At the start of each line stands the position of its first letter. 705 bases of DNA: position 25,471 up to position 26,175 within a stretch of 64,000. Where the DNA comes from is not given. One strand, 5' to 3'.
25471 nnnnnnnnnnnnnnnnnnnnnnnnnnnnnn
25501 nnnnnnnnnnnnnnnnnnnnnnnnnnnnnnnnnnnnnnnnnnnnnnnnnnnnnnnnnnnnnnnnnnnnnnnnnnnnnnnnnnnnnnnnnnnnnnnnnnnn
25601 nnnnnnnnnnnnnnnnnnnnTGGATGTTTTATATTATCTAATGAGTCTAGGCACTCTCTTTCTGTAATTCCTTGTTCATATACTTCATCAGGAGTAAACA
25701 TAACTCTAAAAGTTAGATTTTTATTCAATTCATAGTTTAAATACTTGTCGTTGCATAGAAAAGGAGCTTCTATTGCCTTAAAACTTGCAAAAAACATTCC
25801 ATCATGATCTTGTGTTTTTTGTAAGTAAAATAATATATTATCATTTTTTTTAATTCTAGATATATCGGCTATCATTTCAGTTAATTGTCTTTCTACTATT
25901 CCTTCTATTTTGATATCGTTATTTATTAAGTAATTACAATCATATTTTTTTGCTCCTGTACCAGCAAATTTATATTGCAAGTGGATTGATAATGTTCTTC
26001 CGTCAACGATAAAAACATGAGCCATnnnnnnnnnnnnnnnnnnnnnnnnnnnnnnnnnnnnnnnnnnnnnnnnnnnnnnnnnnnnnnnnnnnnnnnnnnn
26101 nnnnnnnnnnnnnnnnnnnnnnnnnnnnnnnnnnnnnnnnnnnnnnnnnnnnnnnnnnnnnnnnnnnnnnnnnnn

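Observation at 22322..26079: Two divergent DNA methyltransferases plus a coupled three-gene operon ending in a PD-(D/E)xK nuclease-like protein: candidate restriction/defense module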

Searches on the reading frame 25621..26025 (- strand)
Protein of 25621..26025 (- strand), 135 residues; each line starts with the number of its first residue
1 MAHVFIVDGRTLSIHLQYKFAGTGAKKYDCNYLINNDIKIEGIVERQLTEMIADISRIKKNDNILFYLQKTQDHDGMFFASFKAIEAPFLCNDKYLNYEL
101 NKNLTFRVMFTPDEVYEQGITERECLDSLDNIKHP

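Call 75: search_solved_structures(query=A3, max_evalue=10, show_alignments=2)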
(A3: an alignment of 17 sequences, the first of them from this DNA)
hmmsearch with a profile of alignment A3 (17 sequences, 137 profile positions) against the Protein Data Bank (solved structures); distinct sequences matched with E-value up to 10: 10.
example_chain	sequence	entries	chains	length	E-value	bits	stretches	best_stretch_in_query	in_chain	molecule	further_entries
1wmm_A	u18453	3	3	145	0.00048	23.6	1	55-117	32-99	Hypothetical UPF0310 protein PH1033 | UPF0310 protein PH1033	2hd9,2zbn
2l3t_A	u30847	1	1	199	0.0033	20.9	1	36-89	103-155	Transcription elongation factor SPT6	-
3psj_A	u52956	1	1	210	0.0037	20.7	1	36-88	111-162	Transcription elongation factor SPT6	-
3psk_A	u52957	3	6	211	0.0037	20.7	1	36-88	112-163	Transcription elongation factor SPT6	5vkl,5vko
7o3d_A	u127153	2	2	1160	0.026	18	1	37-88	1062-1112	Transcription elongation factor SPT6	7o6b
3psi_A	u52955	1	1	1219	0.028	17.9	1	37-88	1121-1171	Transcription elongation factor SPT6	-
2p5d_A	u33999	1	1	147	0.074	16.5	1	53-134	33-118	UPF0310 protein MJECL36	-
6qtc_A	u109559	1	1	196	0.15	15.5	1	36-87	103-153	tSH2 domain of transcription elongation factor Spt6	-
3pjp_A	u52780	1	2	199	0.16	15.5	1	36-87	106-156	Transcription elongation factor SPT6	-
4ob1_A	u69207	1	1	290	1.1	12.7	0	95-134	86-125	Cobalt-containing nitrile hydratase subunit alpha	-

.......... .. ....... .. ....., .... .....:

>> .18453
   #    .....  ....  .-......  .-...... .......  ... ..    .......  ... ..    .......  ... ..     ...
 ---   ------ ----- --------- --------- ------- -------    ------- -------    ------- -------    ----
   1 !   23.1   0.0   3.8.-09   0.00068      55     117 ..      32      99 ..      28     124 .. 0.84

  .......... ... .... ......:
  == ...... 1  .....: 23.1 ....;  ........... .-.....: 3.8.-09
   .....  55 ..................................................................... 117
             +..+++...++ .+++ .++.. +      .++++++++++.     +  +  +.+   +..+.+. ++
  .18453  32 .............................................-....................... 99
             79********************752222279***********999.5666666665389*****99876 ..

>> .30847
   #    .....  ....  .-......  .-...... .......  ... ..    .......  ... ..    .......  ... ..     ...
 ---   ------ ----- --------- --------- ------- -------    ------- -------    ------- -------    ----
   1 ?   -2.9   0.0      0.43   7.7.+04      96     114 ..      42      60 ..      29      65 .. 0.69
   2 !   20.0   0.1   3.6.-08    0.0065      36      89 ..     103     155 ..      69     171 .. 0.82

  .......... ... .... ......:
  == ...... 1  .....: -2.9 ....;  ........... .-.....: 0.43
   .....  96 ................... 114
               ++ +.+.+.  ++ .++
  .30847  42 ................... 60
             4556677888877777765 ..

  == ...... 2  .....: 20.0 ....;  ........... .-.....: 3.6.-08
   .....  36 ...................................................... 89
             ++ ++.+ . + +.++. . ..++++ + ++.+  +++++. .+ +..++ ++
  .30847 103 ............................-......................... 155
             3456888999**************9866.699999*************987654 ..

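Call 89: search_protein_representatives(alignment_id=A3)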
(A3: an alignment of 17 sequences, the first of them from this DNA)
Query: 17 sequences, 137 profile positions. Proteins with E-value up to 0.001 (for the whole library): 227; up to 1e-10: 153; up to 1e-30: 52. The best 150 are listed.
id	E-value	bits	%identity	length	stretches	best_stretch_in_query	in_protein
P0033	1.2e-57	210.2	-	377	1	1-137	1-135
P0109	2.4e-57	209.3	-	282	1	1-137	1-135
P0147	2.9e-53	196.0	-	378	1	3-137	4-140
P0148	4.8e-52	192.1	-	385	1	3-133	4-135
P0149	7.5e-52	191.4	-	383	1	2-137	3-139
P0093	1.7e-49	183.8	-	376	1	1-137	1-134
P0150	1.2e-47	177.8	-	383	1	1-137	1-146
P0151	1.3e-47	177.8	-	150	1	3-137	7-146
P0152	2.7e-47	176.7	-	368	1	1-137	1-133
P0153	1.2e-46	174.6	-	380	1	1-137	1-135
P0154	6.3e-45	169.0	-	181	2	1-73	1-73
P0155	8.1e-45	168.7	-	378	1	2-137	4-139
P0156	5.6e-44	165.9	-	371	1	2-137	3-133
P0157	1.5e-43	164.5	-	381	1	2-137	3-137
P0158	1.4e-42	161.4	-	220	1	3-115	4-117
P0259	1.5e-16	77.1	-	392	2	54-135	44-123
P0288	3.0e-11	59.9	-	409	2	49-128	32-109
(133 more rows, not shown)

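Call 90: find_encoding_contigs(protein=P0288, flank=5000, max_places=2)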
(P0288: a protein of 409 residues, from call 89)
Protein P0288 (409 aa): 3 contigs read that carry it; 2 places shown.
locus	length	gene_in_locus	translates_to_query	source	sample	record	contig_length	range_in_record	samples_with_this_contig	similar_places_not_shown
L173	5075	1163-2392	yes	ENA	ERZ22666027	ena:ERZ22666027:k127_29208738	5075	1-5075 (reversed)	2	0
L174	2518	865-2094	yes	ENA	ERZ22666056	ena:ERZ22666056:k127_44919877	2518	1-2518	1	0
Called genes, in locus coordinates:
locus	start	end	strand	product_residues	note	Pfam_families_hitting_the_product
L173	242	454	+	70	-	PF13560:HTH_31, PF12844:HTH_19 (weak), PF01381:HTH_3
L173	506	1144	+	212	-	PF05315:ICEA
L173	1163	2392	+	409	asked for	-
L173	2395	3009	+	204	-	-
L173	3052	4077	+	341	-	PF01555:N6_N4_Mtase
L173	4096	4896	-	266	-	-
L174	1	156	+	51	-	?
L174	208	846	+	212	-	PF05315:ICEA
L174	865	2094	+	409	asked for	-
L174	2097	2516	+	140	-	?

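Call 91: find_encoding_contigs(protein=P0259, flank=5000, max_places=2)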
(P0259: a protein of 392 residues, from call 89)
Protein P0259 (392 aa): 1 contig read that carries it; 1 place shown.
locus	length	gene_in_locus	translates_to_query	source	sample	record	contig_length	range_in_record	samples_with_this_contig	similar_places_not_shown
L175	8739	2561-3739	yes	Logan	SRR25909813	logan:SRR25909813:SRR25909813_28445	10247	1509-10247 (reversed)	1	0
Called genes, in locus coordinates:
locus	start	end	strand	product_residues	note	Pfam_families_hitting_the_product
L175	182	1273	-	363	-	PF02086:MethyltransfD12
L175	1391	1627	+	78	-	PF12844:HTH_19 (faint), PF13560:HTH_31, PF01381:HTH_3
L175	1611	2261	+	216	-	PF05315:ICEA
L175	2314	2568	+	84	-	PF05315:ICEA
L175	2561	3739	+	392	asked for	-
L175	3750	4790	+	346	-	PF01555:N6_N4_Mtase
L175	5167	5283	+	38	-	-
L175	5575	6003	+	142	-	PF02963:EcoRI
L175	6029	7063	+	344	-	PF13651:EcoRI_methylase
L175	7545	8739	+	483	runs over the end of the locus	PF00999:Na_H_Exchanger, PF02080:TrkA_C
